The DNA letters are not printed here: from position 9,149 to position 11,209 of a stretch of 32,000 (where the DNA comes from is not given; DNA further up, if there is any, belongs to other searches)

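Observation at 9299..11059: Uncharacterised polytopic membrane protein in the glycan island: candidate AglB-independent oligosaccharyltransferase, ligase or polymerase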

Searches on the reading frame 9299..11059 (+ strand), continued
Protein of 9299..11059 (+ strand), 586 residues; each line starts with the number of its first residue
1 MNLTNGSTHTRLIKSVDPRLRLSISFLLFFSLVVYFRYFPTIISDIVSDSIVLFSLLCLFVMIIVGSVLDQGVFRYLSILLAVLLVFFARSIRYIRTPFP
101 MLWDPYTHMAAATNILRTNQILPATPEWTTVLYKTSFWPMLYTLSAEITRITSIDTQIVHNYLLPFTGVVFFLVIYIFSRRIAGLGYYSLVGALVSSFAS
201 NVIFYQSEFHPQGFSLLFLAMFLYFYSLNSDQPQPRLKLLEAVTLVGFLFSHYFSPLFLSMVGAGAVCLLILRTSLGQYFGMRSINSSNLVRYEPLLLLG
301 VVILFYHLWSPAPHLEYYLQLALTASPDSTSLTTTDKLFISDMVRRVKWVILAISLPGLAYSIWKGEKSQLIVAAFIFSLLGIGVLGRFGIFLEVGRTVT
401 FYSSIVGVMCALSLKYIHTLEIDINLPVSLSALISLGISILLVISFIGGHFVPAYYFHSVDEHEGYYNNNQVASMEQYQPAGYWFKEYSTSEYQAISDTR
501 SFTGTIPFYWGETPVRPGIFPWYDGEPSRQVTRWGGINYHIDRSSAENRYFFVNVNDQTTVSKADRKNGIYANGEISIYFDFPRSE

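Call 55: find_encoding_contigs(protein=P0011, flank=10000, max_places=2)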
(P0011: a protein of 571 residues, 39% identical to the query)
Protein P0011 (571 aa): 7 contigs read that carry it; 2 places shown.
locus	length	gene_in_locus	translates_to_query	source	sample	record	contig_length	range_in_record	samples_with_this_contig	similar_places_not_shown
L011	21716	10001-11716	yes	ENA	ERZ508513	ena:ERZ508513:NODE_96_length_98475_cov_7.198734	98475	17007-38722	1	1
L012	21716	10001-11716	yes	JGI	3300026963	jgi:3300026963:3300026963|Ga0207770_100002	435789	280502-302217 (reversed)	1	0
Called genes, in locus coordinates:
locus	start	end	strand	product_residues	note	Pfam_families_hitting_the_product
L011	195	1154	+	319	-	PF13641:Glyco_tranf_2_3, PF00535:Glycos_transf_2, PF10111:Glyco_tranf_2_2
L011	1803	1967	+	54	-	-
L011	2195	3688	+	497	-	PF01943:Polysacc_synt, PF13440:Polysacc_synt_3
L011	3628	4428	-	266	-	PF13610:DDE_Tnp_IS240 (weak)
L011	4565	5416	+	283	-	PF00251:Glyco_hydro_32N (faint)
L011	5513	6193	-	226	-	PF13610:DDE_Tnp_IS240, PF13683:rve_3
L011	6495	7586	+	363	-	PF13439:Glyco_transf_4 (weak), PF00534:Glycos_transf_1, PF13692:Glyco_trans_1_4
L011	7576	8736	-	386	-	PF13439:Glyco_transf_4, PF13477:Glyco_trans_4_2 (faint), PF13579:Glyco_trans_4_4, PF20706:GT4-conflict, PF00534:Glycos_transf_1, PF13692:Glyco_trans_1_4, PF13524:Glyco_trans_1_2 (weak)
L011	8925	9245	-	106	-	PF12762:DDE_Tnp_IS1595 (weak)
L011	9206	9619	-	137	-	-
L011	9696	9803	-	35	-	-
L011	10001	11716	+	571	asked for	-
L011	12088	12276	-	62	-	-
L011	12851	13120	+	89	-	-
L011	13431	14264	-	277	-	-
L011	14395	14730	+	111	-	-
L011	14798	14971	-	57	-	-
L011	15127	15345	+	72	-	PF00493:MCM (weak)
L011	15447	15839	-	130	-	-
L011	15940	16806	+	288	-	PF00239:Resolvase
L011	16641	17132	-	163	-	-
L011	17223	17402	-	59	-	-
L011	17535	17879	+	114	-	-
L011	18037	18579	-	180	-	PF26425:PIN_halo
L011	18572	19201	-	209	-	PF24218:DUF7437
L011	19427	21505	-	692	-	-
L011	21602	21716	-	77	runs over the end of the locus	-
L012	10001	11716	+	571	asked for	-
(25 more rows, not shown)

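Call 56: find_encoding_contigs(protein=P0012, flank=10000, max_places=2)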
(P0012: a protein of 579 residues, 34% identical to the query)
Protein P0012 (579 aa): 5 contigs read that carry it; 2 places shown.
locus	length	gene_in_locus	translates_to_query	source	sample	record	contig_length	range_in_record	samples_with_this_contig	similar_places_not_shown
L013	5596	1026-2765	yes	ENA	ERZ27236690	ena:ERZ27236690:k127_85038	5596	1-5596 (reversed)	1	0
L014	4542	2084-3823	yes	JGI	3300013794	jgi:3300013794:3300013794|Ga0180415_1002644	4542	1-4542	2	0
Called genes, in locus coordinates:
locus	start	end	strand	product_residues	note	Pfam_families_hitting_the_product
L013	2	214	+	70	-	?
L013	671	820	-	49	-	-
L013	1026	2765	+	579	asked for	-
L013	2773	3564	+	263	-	PF02475:TRM5-TYW2_MTfase, PF05575:V_cholerae_RfbT (weak), PF05050:Methyltransf_21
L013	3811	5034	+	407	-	PF13439:Glyco_transf_4 (weak), PF00534:Glycos_transf_1, PF13692:Glyco_trans_1_4, PF13524:Glyco_trans_1_2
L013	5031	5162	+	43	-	-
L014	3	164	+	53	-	?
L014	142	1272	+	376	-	PF13439:Glyco_transf_4, PF00534:Glycos_transf_1, PF13692:Glyco_trans_1_4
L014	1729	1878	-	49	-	-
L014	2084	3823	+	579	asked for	-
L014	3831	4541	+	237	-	?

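Call 58: search_protein_families(library=pfam, proteins=[L001:1251-2279:+, L001:2619-3494:+, L001:3644-4822:+, L001:4819-5955:+, L001:5952-7142:+, L001:9425-10639:+, L002:7321-8508:+, L002:8594-9754:+, L002:11847-13247:+, L002:15468-16928:-], max_evalue=0.0001)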
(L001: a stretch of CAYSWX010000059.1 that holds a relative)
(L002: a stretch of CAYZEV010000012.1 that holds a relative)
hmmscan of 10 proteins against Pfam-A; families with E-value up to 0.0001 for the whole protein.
L001:1251-2279:+ (342 aa): 2 families
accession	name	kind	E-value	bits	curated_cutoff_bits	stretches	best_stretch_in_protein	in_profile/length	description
PF00535.33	Glycos_transf_2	-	1e-24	87.8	23.3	1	50-201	1-159/168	Glycosyl transferase family 2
PF13641.12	Glyco_tranf_2_3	-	1.2e-08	35.8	27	1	48-204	2-155/230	Glycosyltransferase like family 2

L001:2619-3494:+ (291 aa): 1 family
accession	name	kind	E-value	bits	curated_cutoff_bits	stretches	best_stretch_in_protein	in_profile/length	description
PF00535.33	Glycos_transf_2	-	1.1e-22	81.2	23.3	1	23-141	27-149/168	Glycosyl transferase family 2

L001:3644-4822:+ (392 aa): 1 family
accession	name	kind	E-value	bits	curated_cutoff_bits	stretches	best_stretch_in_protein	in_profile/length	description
PF13524.12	Glyco_trans_1_2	-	4.3e-32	111.5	25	1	245-385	7-143/144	Glycosyl transferase-like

L001:4819-5955:+ (378 aa): 6 families
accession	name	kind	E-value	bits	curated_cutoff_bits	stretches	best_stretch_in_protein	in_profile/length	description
PF00534.26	Glycos_transf_1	-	2.4e-44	151.3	26.4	1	192-353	7-171/172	Glycosyl transferases group 1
PF13692.12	Glyco_trans_1_4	-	3.9e-33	115.1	27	1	201-340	2-142/142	Glycosyl transferases group 1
PF13439.12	Glyco_transf_4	-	3.8e-18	66.5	28.5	1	13-191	1-169/170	Glycosyltransferase Family 4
PF20706.3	GT4-conflict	-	3.4e-09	36.6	26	1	180-368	173-385/385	Family 4 Glycosyltransferase in conflict systems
PF13524.12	Glyco_trans_1_2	-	2.3e-07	31.3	25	1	218-367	5-141/144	Glycosyl transferase-like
PF13579.12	Glyco_trans_4_4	-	3.6e-06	27.8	29.7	1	14-166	1-135/158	Glycosyl transferase 4-like domain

L001:5952-7142:+ (396 aa): 7 families
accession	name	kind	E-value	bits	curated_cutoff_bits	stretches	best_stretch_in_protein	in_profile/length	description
PF13692.12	Glyco_trans_1_4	-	5e-38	131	27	1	216-357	1-142/142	Glycosyl transferases group 1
PF00534.26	Glycos_transf_1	-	1e-37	129.7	26.4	1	208-364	6-165/172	Glycosyl transferases group 1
PF13439.12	Glyco_transf_4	-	2.6e-29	102.9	28.5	1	18-195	1-169/170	Glycosyltransferase Family 4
PF13579.12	Glyco_trans_4_4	-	6.9e-15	56.2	29.7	1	19-191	1-158/158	Glycosyl transferase 4-like domain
PF20706.3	GT4-conflict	-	1.3e-10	41.3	26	1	26-380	19-380/385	Family 4 Glycosyltransferase in conflict systems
PF08323.17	Glyco_transf_5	-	4.5e-09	36.8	22.7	1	5-70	1-65/239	Starch synthase catalytic domain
PF13477.12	Glyco_trans_4_2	-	9e-06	26.3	23.4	1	22-120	10-107/139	Glycosyl transferase 4-like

L001:9425-10639:+ (404 aa): 5 families
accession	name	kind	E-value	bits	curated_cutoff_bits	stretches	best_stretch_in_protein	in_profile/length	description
PF00534.26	Glycos_transf_1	-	3.9e-44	150.6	26.4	1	218-371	18-171/172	Glycosyl transferases group 1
PF13692.12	Glyco_trans_1_4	-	2.1e-37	129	27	1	217-358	3-142/142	Glycosyl transferases group 1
PF13439.12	Glyco_transf_4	-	4.4e-23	82.6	28.5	1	13-203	1-168/170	Glycosyltransferase Family 4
PF13579.12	Glyco_trans_4_4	-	1.2e-10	42.4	29.7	1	14-190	1-146/158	Glycosyl transferase 4-like domain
PF13477.12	Glyco_trans_4_2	-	2.2e-06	28.3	23.4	1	16-116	9-107/139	Glycosyl transferase 4-like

L002:7321-8508:+ (395 aa): 6 families
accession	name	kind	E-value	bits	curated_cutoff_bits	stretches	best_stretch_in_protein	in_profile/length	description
PF00534.26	Glycos_transf_1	-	6.9e-31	107.5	26.4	1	203-357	4-160/172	Glycosyl transferases group 1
PF13692.12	Glyco_trans_1_4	-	1.1e-26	94.3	27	1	215-349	2-136/142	Glycosyl transferases group 1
PF13439.12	Glyco_transf_4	-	5.8e-19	69.2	28.5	1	20-193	2-169/170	Glycosyltransferase Family 4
PF20706.3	GT4-conflict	-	5.7e-14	52.3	26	1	205-336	189-326/385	Family 4 Glycosyltransferase in conflict systems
PF13579.12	Glyco_trans_4_4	-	1.6e-11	45.2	29.7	1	20-189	1-158/158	Glycosyl transferase 4-like domain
PF08323.17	Glyco_transf_5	-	2.4e-06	27.9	22.7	0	5-61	1-56/239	Starch synthase catalytic domain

L002:8594-9754:+ (386 aa): 6 families
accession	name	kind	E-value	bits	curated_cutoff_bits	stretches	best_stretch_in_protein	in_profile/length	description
PF00534.26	Glycos_transf_1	-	1.2e-42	145.8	26.4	1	197-354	10-171/172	Glycosyl transferases group 1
PF13692.12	Glyco_trans_1_4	-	1.8e-39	135.7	27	1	203-341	2-142/142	Glycosyl transferases group 1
PF13439.12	Glyco_transf_4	-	5.9e-23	82.2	28.5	1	20-183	3-168/170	Glycosyltransferase Family 4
PF13579.12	Glyco_trans_4_4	-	6.5e-09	36.8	29.7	1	20-180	2-158/158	Glycosyl transferase 4-like domain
PF13524.12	Glyco_trans_1_2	-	1.8e-07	31.7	25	1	238-370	19-143/144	Glycosyl transferase-like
PF20706.3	GT4-conflict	-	8.2e-07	28.8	26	1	177-353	168-369/385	Family 4 Glycosyltransferase in conflict systems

L002:11847-13247:+ (466 aa): 0 families

L002:15468-16928:- (486 aa): 2 families
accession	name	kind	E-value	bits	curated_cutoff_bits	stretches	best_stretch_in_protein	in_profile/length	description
PF13440.11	Polysacc_synt_3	-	7.2e-98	327.9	23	1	34-326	1-293/293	Polysaccharide biosynthesis protein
PF01943.22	Polysacc_synt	-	4.7e-30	105.4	28.2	1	15-277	6-274/274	Polysaccharide biosynthesis protein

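Call 59: search_protein_families(library=pfam, proteins=[L003:3517-4785:+, L003:4987-6135:+, L003:6110-7291:+, L003:8984-9844:+, L003:10855-12072:-, L003:13646-15142:-, L004:8738-9937:+, L004:12542-13924:-, L004:13933-15045:-, L004:4003-5976:-], max_evalue=0.0001)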
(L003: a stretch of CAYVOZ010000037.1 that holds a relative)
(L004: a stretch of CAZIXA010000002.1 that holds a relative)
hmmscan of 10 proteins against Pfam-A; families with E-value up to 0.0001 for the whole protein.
L003:3517-4785:+ (422 aa): 5 families
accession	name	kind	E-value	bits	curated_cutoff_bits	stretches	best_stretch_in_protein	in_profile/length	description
PF13692.12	Glyco_trans_1_4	-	3.5e-14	53.7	27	1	222-361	3-142/142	Glycosyl transferases group 1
PF00534.26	Glycos_transf_1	-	1.2e-13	51.4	26.4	1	210-364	5-161/172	Glycosyl transferases group 1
PF13439.12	Glyco_transf_4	-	2.3e-13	50.9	28.5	1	23-198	9-168/170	Glycosyltransferase Family 4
PF13579.12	Glyco_trans_4_4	-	3.9e-11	44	29.7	1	83-195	45-158/158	Glycosyl transferase 4-like domain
PF13524.12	Glyco_trans_1_2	-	2.4e-06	28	25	1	248-376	14-130/144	Glycosyl transferase-like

L003:4987-6135:+ (382 aa): 7 families
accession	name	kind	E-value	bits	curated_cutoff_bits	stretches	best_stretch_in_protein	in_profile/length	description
PF00534.26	Glycos_transf_1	-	1.1e-41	142.7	26.4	1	191-356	5-171/172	Glycosyl transferases group 1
PF13692.12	Glyco_trans_1_4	-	7.8e-31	107.7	27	1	201-343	2-142/142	Glycosyl transferases group 1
PF13439.12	Glyco_transf_4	-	1.9e-25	90.3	28.5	1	15-180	2-169/170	Glycosyltransferase Family 4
PF20706.3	GT4-conflict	-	7.6e-24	84.8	26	1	141-322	142-326/385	Family 4 Glycosyltransferase in conflict systems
PF13579.12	Glyco_trans_4_4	-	2.2e-18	67.5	29.7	1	15-176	1-158/158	Glycosyl transferase 4-like domain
PF13477.12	Glyco_trans_4_2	-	4.3e-06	27.4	23.4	1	23-149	15-135/139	Glycosyl transferase 4-like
PF13524.12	Glyco_trans_1_2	-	1.1e-05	25.8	25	1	226-369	9-140/144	Glycosyl transferase-like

L003:6110-7291:+ (393 aa): 8 families
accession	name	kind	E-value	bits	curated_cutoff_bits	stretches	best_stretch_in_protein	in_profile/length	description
PF13692.12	Glyco_trans_1_4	-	2.9e-39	135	27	1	214-354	2-142/142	Glycosyl transferases group 1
PF00534.26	Glycos_transf_1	-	3.4e-38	131.3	26.4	1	205-366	6-170/172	Glycosyl transferases group 1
PF13439.12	Glyco_transf_4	-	3.7e-30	105.6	28.5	1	16-191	2-168/170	Glycosyltransferase Family 4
PF13579.12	Glyco_trans_4_4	-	4e-15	56.9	29.7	1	16-188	1-158/158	Glycosyl transferase 4-like domain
PF20706.3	GT4-conflict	-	3.1e-12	46.6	26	1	24-319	20-312/385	Family 4 Glycosyltransferase in conflict systems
PF08323.17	Glyco_transf_5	-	6e-07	29.9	22.7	0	2-55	1-59/239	Starch synthase catalytic domain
PF13477.12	Glyco_trans_4_2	-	3.4e-05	24.5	23.4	1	19-117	10-107/139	Glycosyl transferase 4-like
PF13524.12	Glyco_trans_1_2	-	9.9e-05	22.8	25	0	245-384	15-144/144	Glycosyl transferase-like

L003:8984-9844:+ (286 aa): 2 families
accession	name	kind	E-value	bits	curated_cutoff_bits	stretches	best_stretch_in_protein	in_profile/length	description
PF00535.33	Glycos_transf_2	-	1.6e-23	83.9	23.3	1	25-130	1-113/168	Glycosyl transferase family 2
PF10111.15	Glyco_tranf_2_2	-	1.6e-14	54.5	27.3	2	25-129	1-115/276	Glycosyltransferase like family 2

L003:10855-12072:- (405 aa): 3 families
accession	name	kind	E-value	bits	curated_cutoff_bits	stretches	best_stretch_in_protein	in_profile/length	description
PF00534.26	Glycos_transf_1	-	8.4e-23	81.2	26.4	1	231-380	11-171/172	Glycosyl transferases group 1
PF13692.12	Glyco_trans_1_4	-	4.6e-21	76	27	1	249-367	16-142/142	Glycosyl transferases group 1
PF13524.12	Glyco_trans_1_2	-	2.8e-12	47.2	25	1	265-394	13-142/144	Glycosyl transferase-like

L003:13646-15142:- (498 aa): 2 families
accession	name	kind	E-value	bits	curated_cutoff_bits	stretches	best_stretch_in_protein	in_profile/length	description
PF13440.11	Polysacc_synt_3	-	2.1e-92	309.9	23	1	39-331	1-293/293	Polysaccharide biosynthesis protein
PF01943.22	Polysacc_synt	-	1.4e-30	107.2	28.2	1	18-282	4-274/274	Polysaccharide biosynthesis protein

L004:8738-9937:+ (399 aa): 7 families
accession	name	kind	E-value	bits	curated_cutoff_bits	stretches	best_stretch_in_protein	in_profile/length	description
PF00534.26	Glycos_transf_1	-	5.1e-45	153.5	26.4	1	208-373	2-171/172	Glycosyl transferases group 1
PF13692.12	Glyco_trans_1_4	-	1.4e-40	139.3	27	1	220-360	1-142/142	Glycosyl transferases group 1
PF13439.12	Glyco_transf_4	-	1.1e-25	91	28.5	1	23-196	2-166/170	Glycosyltransferase Family 4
PF20706.3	GT4-conflict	-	7.3e-16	58.6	26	1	22-385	11-382/385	Family 4 Glycosyltransferase in conflict systems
PF13579.12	Glyco_trans_4_4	-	1.1e-13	52.3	29.7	1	23-195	1-158/158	Glycosyl transferase 4-like domain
PF08323.17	Glyco_transf_5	-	1.8e-09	38.1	22.7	1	9-66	1-58/239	Starch synthase catalytic domain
PF13524.12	Glyco_trans_1_2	-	6.6e-07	29.8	25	1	250-389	14-143/144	Glycosyl transferase-like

L004:12542-13924:- (460 aa): 0 families

L004:13933-15045:- (370 aa): 2 families
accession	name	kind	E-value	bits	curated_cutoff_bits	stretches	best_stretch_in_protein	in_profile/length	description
PF00535.33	Glycos_transf_2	-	1.3e-20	74.5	23.3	2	48-104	1-57/168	Glycosyl transferase family 2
PF13641.12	Glyco_tranf_2_3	-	5.9e-10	40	27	1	132-283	49-207/230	Glycosyltransferase like family 2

L004:4003-5976:- (657 aa): 1 family
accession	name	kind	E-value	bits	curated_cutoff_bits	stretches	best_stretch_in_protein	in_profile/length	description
PF13231.12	PMT_2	-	3.8e-10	40.6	26.1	1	229-353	26-153/160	Dolichyl-phosphate-mannose-protein mannosyltransferase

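Call 104: search_protein_families(library=pfam, proteins=[P0076, P0078, P0079, P0080, P0083, P0084, P0085, P0087, P0088, P0090], max_evalue=0.01)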
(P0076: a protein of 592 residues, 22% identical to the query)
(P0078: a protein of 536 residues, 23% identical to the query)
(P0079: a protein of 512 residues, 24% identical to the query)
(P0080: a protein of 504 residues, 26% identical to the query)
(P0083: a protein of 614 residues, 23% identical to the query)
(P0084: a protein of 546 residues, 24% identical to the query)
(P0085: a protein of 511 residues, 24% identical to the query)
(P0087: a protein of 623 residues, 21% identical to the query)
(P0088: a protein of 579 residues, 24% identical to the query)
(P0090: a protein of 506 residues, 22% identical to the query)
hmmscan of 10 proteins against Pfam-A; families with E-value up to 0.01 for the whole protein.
P0076 (592 aa): 0 families

P0078 (536 aa): 1 family
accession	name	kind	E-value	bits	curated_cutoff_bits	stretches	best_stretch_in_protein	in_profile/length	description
PF13231.12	PMT_2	-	0.00096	19.8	26.1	1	124-252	8-132/160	Dolichyl-phosphate-mannose-protein mannosyltransferase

P0079 (512 aa): 1 family
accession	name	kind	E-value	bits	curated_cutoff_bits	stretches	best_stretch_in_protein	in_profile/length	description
PF02322.20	Cyt_bd_oxida_II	-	0.008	16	35.6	1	275-415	135-269/302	Cytochrome bd terminal oxidase subunit II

P0080 (504 aa): 1 family
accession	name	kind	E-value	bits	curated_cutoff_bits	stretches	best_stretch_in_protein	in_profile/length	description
PF13231.12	PMT_2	-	4.5e-08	33.9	26.1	1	97-253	8-158/160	Dolichyl-phosphate-mannose-protein mannosyltransferase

P0083 (614 aa): 0 families

P0084 (546 aa): 0 families

P0085 (511 aa): 0 families

P0087 (623 aa): 0 families

P0088 (579 aa): 0 families

P0090 (506 aa): 0 families

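Call 106: search_dna_similar(query=window:9299-11056:+, collection=plasmids, mode=protein, max_evalue=0.001, max_rows=15)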
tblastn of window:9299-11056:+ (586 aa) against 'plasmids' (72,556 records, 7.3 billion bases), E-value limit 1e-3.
No match.
